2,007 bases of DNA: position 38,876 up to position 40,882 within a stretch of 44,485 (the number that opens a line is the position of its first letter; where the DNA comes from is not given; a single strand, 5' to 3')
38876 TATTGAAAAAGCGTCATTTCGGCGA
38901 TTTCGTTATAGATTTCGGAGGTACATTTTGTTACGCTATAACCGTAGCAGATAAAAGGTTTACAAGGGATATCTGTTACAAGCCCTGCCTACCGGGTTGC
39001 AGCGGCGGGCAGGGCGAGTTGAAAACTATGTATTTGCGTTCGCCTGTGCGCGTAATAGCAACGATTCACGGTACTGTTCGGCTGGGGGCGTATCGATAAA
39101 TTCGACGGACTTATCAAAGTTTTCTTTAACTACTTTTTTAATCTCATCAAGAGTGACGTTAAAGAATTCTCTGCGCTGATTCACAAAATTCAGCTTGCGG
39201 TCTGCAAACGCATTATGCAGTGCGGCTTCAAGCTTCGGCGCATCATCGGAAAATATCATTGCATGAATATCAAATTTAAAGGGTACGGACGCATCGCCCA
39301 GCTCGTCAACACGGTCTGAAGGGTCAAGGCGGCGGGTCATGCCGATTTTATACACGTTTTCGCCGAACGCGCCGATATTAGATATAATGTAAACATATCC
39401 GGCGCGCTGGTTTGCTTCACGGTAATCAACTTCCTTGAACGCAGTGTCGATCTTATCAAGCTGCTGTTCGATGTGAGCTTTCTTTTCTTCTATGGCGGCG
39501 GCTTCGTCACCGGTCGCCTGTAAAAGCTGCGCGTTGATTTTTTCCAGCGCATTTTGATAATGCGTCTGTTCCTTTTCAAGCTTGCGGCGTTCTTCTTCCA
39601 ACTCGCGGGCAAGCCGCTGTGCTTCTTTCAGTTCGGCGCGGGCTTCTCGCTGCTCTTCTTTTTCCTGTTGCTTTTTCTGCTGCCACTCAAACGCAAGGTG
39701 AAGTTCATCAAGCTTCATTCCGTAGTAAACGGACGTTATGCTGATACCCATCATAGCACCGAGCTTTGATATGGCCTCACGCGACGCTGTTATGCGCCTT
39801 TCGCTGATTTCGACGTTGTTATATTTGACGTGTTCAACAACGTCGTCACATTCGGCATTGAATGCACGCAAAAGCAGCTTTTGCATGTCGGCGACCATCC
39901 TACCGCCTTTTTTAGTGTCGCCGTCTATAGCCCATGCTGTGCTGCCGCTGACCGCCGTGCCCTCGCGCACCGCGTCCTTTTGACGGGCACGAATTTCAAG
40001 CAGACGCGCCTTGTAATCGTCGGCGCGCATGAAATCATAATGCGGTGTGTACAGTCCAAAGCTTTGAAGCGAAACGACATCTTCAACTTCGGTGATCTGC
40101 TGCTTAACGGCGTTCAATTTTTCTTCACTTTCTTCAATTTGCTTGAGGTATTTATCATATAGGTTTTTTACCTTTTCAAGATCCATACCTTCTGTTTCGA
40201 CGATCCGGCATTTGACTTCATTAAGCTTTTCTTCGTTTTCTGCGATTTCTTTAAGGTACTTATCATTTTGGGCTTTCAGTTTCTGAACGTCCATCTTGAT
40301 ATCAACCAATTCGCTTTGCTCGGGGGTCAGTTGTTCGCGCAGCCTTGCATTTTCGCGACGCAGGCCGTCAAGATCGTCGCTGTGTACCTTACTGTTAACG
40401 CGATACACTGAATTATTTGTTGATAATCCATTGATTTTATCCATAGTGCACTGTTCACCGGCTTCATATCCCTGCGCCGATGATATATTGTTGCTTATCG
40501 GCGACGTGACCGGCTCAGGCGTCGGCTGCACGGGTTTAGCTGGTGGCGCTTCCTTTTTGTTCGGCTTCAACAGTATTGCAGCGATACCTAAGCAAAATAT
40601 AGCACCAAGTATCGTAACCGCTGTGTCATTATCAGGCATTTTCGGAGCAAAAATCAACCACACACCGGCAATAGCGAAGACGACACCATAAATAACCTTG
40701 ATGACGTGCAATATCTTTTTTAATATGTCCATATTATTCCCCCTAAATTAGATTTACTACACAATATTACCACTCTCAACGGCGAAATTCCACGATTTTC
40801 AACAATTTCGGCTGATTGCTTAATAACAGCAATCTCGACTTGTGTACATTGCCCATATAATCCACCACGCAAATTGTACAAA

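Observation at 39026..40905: XRE-like ORF plus a TM / coiled-coil / DUF4041 / T5orf172 protein: candidate uncharacterised prophage-encoded exclusion or abortive-infection module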

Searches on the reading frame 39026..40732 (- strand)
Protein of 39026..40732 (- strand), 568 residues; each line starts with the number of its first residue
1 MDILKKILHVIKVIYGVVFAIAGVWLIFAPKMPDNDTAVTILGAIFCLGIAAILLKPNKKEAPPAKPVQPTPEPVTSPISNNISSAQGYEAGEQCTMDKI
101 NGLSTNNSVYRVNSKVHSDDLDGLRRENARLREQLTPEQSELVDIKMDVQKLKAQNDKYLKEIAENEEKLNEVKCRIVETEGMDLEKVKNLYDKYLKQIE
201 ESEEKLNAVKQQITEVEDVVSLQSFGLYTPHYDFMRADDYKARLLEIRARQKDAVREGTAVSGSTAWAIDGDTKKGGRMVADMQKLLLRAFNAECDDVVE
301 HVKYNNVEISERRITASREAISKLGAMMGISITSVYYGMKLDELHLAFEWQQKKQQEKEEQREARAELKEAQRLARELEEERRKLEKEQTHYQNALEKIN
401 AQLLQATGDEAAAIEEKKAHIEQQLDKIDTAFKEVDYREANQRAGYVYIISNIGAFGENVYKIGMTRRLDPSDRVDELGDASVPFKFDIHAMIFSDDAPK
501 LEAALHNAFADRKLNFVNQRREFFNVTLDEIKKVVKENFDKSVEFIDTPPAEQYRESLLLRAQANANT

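Call 3: search_protein_families(library=pfam, proteins=[window:39026-40732:-], max_evalue=1)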
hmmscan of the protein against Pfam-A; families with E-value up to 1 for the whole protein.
window:39026-40732:- (568 aa): 16 families
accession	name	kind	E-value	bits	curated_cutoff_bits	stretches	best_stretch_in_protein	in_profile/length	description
PF13250.11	DUF4041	-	4.6e-22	78.1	27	1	285-340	1-56/56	Domain of unknown function (DUF4041)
PF13455.12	MUG113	-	3.9e-20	72.6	22.3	1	461-537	1-72/73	Meiotically up-regulated gene 113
PF10544.15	T5orf172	-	5.1e-19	69.1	20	1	445-537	1-99/101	T5orf172 domain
PF05859.17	Mis12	-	0.012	15.8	25.7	1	349-440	108-200/231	Mis12 protein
PF06810.17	Phage_scaffold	-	0.015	15.7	35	1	98-173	17-93/170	Phage capsid assembly scaffolding protein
PF02601.20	Exonuc_VII_L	-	0.034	14.1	35.9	1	340-450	170-283/315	Exonuclease VII, large subunit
PF14306.12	PUA_2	-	0.071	13.2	27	1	193-246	15-67/159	PUA-like domain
PF03961.19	FapA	-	0.19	11.7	31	1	143-216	145-229/272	Flagellar Assembly Protein A beta solenoid domain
PF03169.20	OPT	-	0.2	10.7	25.8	0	303-375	272-336/623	OPT oligopeptide transporter protein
PF04513.17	Baculo_PEP_C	-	0.26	11.8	38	0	135-218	22-106/140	Baculovirus polyhedron envelope protein, PEP, C terminus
PF04632.18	FUSC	-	0.26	10.3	30.9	1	353-427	267-336/660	Fusaric acid resistance protein family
PF06818.20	Fez1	-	0.29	12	34.4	0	129-394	13-161/199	Fez1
PF25762.1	HAUS1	-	0.34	11.1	40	0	320-427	87-195/236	HAUS augmin-like complex subunit 1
PF06146.17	PsiE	-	0.39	11.4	23.9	1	6-58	68-120/122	Phosphate-starvation-inducible E family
PF10186.14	ATG14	-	0.77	9.2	33.2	1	347-430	61-147/347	Vacuolar sorting 38 and autophagy-related subunit 14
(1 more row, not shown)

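Call 4: search_protein_families(library=padloc, proteins=[window:39026-40732:-], max_evalue=1)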
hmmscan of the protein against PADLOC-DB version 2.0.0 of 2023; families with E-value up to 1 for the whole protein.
window:39026-40732:- (568 aa): 21 families
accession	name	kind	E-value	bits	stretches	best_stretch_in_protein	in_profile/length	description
PDLC03976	PD-Lambda-1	-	7.9e-155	514.4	1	124-566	36-478/491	-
PDLC03977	PD-Lambda-1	-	1.3e-148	494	1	136-566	42-477/496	-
PDLC05041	PDC-S57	-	4.7e-19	66.8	1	442-537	3-92/212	-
PDLC05042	PDC-S57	-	1.4e-09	36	1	443-537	6-98/245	-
PDLC00580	JetC3|JetC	-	7.2e-05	19.2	2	350-442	261-352/1068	DUF3584 domain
PDLC00550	JetC2|JetC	-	0.0009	15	2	126-221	315-407/1355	DUF3584 domain; MukB-like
PDLC00552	JetC2|JetC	-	0.0014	14.3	2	115-218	866-966/1365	DUF3584 domain; MukB-like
PDLC02722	PbeC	-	0.0023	14.6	2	129-220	360-451/643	PbeC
PDLC00518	JetC1|JetC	-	0.0025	13.7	2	130-221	302-393/1112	DUF3584 domain; MukB-like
PDLC00583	JetC3|JetC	-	0.0075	12.1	2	113-217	789-891/1471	DUF3584 domain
PDLC03864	LmuB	-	0.011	12.4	1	352-434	404-484/657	-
PDLC00505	JetC1|JetC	-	0.011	11.9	2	129-217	287-375/1118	DUF3584 domain; MukB-like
PDLC02741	PbeC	-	0.013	12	2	131-219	369-457/644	PbeC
PDLC02723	PbeC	-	0.015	11.8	1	351-439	204-292/618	PbeC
PDLC03859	LmuB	-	0.024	11.8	1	97-411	249-492/611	-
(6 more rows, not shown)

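Call 10: find_homologous_proteins(query=window:39026-40732:-, max_evalue=1e-10)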
Query window:39026-40732:- (568 aa): 7985 proteins with E <= 1e-10 among 8000 candidates; the best 120 are listed.
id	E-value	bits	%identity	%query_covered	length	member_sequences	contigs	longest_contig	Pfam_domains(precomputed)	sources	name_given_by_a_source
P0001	0.0e+0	1233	99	100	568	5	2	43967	PF10544.16,PF13455.13,PF13250.12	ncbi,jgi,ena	jgi:hypothetical protein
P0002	0.0e+0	1140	92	100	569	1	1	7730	PF10544.16,PF13455.13,PF13250.12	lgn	-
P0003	0.0e+0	1107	89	100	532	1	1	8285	PF10544.16,PF13455.13,PF13250.12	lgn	-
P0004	0.0e+0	1084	88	100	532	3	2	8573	PF10544.16,PF13455.13,PF13250.12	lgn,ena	-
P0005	0.0e+0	1083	87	100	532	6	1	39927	PF10544.16,PF13455.13,PF13250.12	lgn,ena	-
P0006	0.0e+0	1082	87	100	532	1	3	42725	PF10544.16,PF13455.13,PF13250.12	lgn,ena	-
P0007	0.0e+0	1078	87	100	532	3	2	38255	PF10544.16,PF13455.13,PF13250.12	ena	-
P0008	0.0e+0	1073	87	100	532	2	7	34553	PF10544.16,PF13455.13,PF13250.12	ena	-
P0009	0.0e+0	1068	86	100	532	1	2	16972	PF10544.16,PF13455.13,PF13250.12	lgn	-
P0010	5.0e-296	1000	83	99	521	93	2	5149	PF10544.16,PF13455.13,PF13250.12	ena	-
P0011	9.6e-294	993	83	99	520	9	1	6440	PF10544.16,PF13455.13,PF13250.12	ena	-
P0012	3.2e-271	919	76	100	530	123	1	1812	PF10544.16,PF13455.13,PF13250.12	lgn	-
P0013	4.6e-235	799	70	99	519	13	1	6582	PF10544.16,PF13455.13,PF13250.12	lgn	-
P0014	7.9e-195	667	59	99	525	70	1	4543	PF10544.16,PF13455.13,PF13250.12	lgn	-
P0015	3.8e-191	654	58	97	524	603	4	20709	PF10544.16,PF13455.13,PF13250.12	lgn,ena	-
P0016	4.1e-186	638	80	65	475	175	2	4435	PF10544.16,PF13455.13,PF13250.12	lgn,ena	-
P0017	4.9e-184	631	67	77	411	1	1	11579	PF10544.16,PF13455.13,PF13250.12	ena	-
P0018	1.7e-182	626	68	75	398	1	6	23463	PF10544.16,PF13455.13,PF13250.12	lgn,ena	-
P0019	2.4e-182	625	68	75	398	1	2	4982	PF10544.16,PF13455.13,PF13250.12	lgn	-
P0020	4.5e-181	621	78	62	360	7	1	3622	PF10544.16,PF13455.13,PF13250.12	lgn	-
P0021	3.2e-180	618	78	62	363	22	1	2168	PF10544.16,PF13455.13,PF13250.12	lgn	-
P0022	6.6e-176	604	65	78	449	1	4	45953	PF10544.16,PF13455.13,PF13250.12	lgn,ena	-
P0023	1.5e-174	600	64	79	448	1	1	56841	PF10544.16,PF13455.13,PF13250.12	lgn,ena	-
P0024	7.8e-174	597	65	78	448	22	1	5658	PF10544.16,PF13455.13,PF13250.12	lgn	-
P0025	2.4e-173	596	74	65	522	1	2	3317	PF10544.16,PF13455.13,PF13250.12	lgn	-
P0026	3.9e-173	595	74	65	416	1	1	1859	PF10544.16,PF13455.13,PF13250.12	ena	-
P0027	4.6e-173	595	67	73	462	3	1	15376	PF10544.16,PF13455.13,PF13250.12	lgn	-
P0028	1.3e-172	593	66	74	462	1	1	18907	PF10544.16,PF13455.13,PF13250.12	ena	-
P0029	2.1e-172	593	66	74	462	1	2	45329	PF10544.16,PF13455.13,PF13250.12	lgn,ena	-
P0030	2.2e-172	592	66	74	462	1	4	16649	PF10544.16,PF13455.13,PF13250.12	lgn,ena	-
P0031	5.2e-172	591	67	71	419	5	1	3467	PF10544.16,PF13455.13,PF13250.12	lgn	-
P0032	5.3e-172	591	64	78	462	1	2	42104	PF10544.16,PF13455.13,PF13250.12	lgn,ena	-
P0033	6.1e-172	591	75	63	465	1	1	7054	PF10544.16,PF13455.13,PF13250.12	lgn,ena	-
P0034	8.2e-172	591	72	66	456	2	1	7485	PF10544.16,PF13455.13,PF13250.12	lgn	-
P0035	1.2e-171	590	64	78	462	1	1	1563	PF10544.16,PF13455.13,PF13250.12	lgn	-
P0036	2.8e-171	589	71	66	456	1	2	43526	PF10544.16,PF13455.13,PF13250.12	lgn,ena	-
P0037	2.9e-171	589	66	73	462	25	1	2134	PF10544.16,PF13455.13,PF13250.12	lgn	-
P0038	3.4e-171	589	65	77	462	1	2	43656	PF10544.16,PF13455.13,PF13250.12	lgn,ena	-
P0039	3.8e-171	588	66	73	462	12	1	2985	PF10544.16,PF13455.13,PF13250.12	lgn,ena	-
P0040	4.1e-171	588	64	75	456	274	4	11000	PF10544.16,PF13455.13,PF13250.12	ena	-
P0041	5.4e-171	588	62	78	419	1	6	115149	PF10544.16,PF13455.13,PF13250.12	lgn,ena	-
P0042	9.4e-171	587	74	65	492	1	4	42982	PF10544.16,PF13455.13,PF13250.12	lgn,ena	-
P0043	1.4e-170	587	63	78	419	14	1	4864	PF10544.16,PF13455.13,PF13250.12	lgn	-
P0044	1.5e-170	586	73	65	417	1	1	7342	PF10544.16,PF13455.13,PF13250.12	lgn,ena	-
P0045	1.5e-170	586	62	77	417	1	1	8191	PF10544.16,PF13455.13,PF13250.12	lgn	-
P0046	2.2e-170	586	72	66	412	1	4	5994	PF10544.16,PF13455.13,PF13250.12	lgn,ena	-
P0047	2.2e-170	586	62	78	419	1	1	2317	PF10544.16,PF13455.13,PF13250.12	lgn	-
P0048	2.3e-170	586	62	77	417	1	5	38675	PF10544.16,PF13455.13,PF13250.12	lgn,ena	-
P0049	3.1e-170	585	62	77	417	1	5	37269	PF10544.16,PF13455.13,PF13250.12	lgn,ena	-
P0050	3.9e-170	585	62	78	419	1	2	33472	PF10544.16,PF13455.13,PF13250.12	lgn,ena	-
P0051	4.0e-170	585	73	65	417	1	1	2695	PF10544.16,PF13455.13,PF13250.12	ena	-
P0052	4.4e-170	585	67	72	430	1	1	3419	PF10544.16,PF13455.13,PF13250.12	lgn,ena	-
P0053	4.5e-170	585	73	65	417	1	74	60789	PF10544.16,PF13455.13,PF13250.12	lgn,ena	-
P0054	4.9e-170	585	73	65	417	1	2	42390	PF10544.16,PF13455.13,PF13250.12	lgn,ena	-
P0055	7.2e-170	584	65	78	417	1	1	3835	PF10544.16,PF13455.13,PF13250.12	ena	-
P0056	7.5e-170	584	63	77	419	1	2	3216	PF10544.16,PF13455.13,PF13250.12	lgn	-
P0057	7.8e-170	584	67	72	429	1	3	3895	PF10544.16,PF13455.13,PF13250.12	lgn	-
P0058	8.8e-170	584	65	78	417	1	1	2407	PF10544.16,PF13455.13,PF13250.12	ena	-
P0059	1.0e-169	584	63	77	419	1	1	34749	PF10544.16,PF13455.13,PF13250.12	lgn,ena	-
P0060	1.1e-169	584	73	65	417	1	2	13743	PF10544.16,PF13455.13,PF13250.12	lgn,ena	-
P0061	1.1e-169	584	63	77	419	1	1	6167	PF10544.16,PF13455.13,PF13250.12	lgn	-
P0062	1.2e-169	583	62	77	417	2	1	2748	PF10544.16,PF13455.13,PF13250.12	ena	-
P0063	1.2e-169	583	62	78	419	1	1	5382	PF10544.16,PF13455.13,PF13250.12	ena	-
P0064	1.3e-169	583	62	78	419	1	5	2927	PF10544.16,PF13455.13,PF13250.12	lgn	-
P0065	1.4e-169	583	62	77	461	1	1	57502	PF10544.16,PF13455.13,PF13250.12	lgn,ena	-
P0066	1.4e-169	583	63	77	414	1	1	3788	PF10544.16,PF13455.13,PF13250.12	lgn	-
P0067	1.5e-169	583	63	77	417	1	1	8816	PF10544.16,PF13455.13,PF13250.12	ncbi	-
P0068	1.5e-169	583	63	77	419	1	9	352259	PF10544.16,PF13455.13,PF13250.12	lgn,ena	-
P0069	1.5e-169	583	62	77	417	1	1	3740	PF10544.16,PF13455.13,PF13250.12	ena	-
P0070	1.8e-169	583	73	65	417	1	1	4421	PF10544.16,PF13455.13,PF13250.12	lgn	-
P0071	2.2e-169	583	63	77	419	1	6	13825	PF10544.16,PF13455.13,PF13250.12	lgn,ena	-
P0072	2.7e-169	582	63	78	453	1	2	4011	PF10544.16,PF13455.13,PF13250.12,PF19220.7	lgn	-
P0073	3.3e-169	582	62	78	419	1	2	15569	PF10544.16,PF13455.13,PF13250.12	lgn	-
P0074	3.7e-169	582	62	78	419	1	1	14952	PF10544.16,PF13455.13,PF13250.12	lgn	-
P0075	4.0e-169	582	63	77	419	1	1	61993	PF10544.16,PF13455.13,PF13250.12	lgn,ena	-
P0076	4.2e-169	582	73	65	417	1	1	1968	PF10544.16,PF13455.13,PF13250.12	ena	-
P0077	4.5e-169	582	63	77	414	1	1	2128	PF10544.16,PF13455.13,PF13250.12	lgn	-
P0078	5.2e-169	581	63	77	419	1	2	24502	PF10544.16,PF13455.13,PF13250.12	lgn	-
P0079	7.5e-169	581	73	65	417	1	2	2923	PF10544.16,PF13455.13,PF13250.12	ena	-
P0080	8.3e-169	581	71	65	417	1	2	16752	PF10544.16,PF13455.13,PF13250.12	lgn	-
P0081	9.2e-169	581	62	78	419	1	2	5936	PF10544.16,PF13455.13,PF13250.12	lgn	-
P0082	1.0e-168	580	62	78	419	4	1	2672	PF10544.16,PF13455.13,PF13250.12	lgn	-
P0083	1.2e-168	580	63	77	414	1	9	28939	PF10544.16,PF13455.13,PF13250.12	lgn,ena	-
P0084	1.2e-168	580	63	77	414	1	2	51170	PF10544.16,PF13455.13,PF13250.12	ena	-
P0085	1.6e-168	580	65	74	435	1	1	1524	PF10544.16,PF13455.13,PF13250.12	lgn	-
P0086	1.7e-168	580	65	74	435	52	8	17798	PF10544.16,PF13455.13,PF13250.12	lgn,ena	-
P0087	2.1e-168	579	70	67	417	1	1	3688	PF10544.16,PF13455.13,PF13250.12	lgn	-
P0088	2.2e-168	579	70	66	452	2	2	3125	PF10544.16,PF13455.13,PF13250.12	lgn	-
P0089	2.2e-168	579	62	77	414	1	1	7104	PF10544.16,PF13455.13,PF13250.12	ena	-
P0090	2.3e-168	579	72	65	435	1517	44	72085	PF10544.16,PF13455.13,PF13250.12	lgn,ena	-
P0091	2.4e-168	579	62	78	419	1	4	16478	PF10544.16,PF13455.13,PF13250.12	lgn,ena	-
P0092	2.6e-168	579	62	78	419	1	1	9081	PF10544.16,PF13455.13,PF13250.12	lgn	-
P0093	2.8e-168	579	62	77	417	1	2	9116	PF10544.16,PF13455.13,PF13250.12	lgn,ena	-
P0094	3.0e-168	579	65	74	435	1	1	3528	PF10544.16,PF13455.13,PF13250.12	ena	-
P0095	3.2e-168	579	73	65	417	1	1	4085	PF10544.16,PF13455.13,PF13250.12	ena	-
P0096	3.3e-168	579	65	74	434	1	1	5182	PF10544.16,PF13455.13,PF13250.12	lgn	-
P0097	3.3e-168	579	65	74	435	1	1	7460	PF10544.16,PF13455.13,PF13250.12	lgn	-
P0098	3.6e-168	579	69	69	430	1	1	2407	PF10544.16,PF13455.13,PF13250.12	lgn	-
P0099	3.6e-168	579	63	77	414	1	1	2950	PF10544.16,PF13455.13,PF13250.12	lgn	-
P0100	3.6e-168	579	71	65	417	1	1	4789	PF10544.16,PF13455.13,PF13250.12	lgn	-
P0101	3.6e-168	579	62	77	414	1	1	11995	PF10544.16,PF13455.13,PF13250.12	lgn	-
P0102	4.0e-168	578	63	78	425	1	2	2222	PF10544.16,PF13455.13,PF13250.12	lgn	-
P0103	4.3e-168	578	73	64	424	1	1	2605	PF10544.16,PF13455.13,PF13250.12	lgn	-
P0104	4.4e-168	578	64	74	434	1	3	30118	PF10544.16,PF13455.13,PF13250.12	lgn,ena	-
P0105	5.8e-168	578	62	77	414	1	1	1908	PF10544.16,PF13455.13,PF13250.12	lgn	-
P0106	5.9e-168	578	62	78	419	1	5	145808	PF10544.16,PF13455.13,PF13250.12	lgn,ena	-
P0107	6.1e-168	578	69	68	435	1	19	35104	PF10544.16,PF13455.13,PF13250.12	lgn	-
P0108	7.1e-168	578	62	78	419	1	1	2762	PF10544.16,PF13455.13,PF13250.12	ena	-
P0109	7.4e-168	578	65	74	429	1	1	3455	PF10544.16,PF13455.13,PF13250.12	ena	-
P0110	7.7e-168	577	72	65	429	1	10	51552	PF10544.16,PF13455.13,PF13250.12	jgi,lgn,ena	jgi:hypothetical protein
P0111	7.8e-168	577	65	74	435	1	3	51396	PF10544.16,PF13455.13,PF13250.12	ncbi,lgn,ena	-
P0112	8.0e-168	577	62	77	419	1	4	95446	PF10544.16,PF13455.13,PF13250.12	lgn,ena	-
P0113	8.7e-168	577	72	64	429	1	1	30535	PF10544.16,PF13455.13,PF13250.12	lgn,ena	-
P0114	9.4e-168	577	72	65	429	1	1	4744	PF10544.16,PF13455.13,PF13250.12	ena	-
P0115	1.1e-167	577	63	79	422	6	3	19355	PF10544.16,PF13455.13,PF13250.12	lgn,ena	-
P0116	1.1e-167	577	62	77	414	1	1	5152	PF10544.16,PF13455.13,PF13250.12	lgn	-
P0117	1.2e-167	577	63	77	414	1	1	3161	PF10544.16,PF13455.13,PF13250.12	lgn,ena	-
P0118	1.2e-167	577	62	77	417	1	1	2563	PF10544.16,PF13455.13,PF13250.12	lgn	-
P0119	1.2e-167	577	68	68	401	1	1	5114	PF10544.16,PF13455.13,PF13250.12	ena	-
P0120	1.4e-167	577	64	74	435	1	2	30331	PF10544.16,PF13455.13,PF13250.12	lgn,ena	-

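Call 16: search_solved_structures(query=window:39026-40732:-, max_evalue=0.01, show_alignments=2)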
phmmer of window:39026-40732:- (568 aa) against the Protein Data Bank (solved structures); distinct sequences matched with E-value up to 0.01: 0.

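Call 18: find_encoding_contigs(protein=window:39026-40732:-, flank=6000, max_places=6)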
Protein window:39026-40732:- (568 aa): 2 contigs read that carry it; 2 places shown.
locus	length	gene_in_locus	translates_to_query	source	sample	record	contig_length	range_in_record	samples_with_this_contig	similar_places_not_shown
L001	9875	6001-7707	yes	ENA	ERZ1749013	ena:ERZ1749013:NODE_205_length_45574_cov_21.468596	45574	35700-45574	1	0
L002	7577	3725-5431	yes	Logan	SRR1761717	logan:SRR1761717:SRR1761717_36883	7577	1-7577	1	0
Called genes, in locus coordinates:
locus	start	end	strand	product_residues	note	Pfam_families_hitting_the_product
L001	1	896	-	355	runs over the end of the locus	PF00145:DNA_methylase (faint)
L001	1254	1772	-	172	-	PF07486:Hydrolase_2 (weak)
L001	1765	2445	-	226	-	-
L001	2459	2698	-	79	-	PF01381:HTH_3 (weak)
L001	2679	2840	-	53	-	-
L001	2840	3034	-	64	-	-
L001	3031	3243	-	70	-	-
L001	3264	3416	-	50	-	-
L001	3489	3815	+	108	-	-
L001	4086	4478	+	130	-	PF01381:HTH_3, PF12844:HTH_19, PF13560:HTH_31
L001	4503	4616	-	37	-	-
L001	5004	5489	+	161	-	PF13958:ToxN_toxin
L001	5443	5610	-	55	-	-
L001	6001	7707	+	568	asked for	PF13250:SNIPE, PF10544:T5orf172, PF13455:MUG113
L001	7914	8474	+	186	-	PF13443:HTH_26 (weak)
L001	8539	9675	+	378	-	PF13240:Zn_Ribbon_1 (weak), PF00589:Phage_integrase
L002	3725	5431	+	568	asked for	PF13250:SNIPE, PF10544:T5orf172, PF13455:MUG113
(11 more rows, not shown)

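Call 19: find_encoding_contigs(protein=P0005, flank=6000, max_places=4)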
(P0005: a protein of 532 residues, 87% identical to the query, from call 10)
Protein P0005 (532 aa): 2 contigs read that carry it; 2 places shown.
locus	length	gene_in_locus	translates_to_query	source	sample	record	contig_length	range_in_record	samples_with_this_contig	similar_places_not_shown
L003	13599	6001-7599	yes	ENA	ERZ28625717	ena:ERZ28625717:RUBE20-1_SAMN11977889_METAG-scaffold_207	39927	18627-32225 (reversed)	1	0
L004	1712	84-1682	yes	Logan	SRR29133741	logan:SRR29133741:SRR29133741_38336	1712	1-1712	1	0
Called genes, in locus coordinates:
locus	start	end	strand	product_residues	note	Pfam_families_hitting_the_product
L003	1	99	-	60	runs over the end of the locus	-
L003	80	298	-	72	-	-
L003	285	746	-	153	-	PF25680:Mom (weak)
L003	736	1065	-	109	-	PF04448:DUF551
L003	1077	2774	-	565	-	-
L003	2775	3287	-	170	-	PF07486:Hydrolase_2 (weak)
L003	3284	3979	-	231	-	-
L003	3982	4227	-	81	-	-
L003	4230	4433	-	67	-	-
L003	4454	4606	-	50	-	-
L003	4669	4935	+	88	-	-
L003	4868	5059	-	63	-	-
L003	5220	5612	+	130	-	PF01381:HTH_3, PF12844:HTH_19, PF13560:HTH_31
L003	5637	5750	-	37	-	-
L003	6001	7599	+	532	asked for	PF13250:SNIPE, PF10544:T5orf172, PF13455:MUG113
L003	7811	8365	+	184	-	PF13443:HTH_26 (weak)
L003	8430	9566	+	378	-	PF13240:Zn_Ribbon_1 (weak), PF00589:Phage_integrase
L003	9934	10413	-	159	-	PF25223:DUF7841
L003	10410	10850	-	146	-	-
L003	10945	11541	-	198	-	-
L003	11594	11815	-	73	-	-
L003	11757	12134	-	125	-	-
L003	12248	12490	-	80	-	PF00196:GerE (weak)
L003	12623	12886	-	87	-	PF04531:Phage_holin_1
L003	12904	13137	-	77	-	-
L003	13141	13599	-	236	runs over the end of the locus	PF05257:CHAP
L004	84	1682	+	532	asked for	PF13250:SNIPE, PF10544:T5orf172, PF13455:MUG113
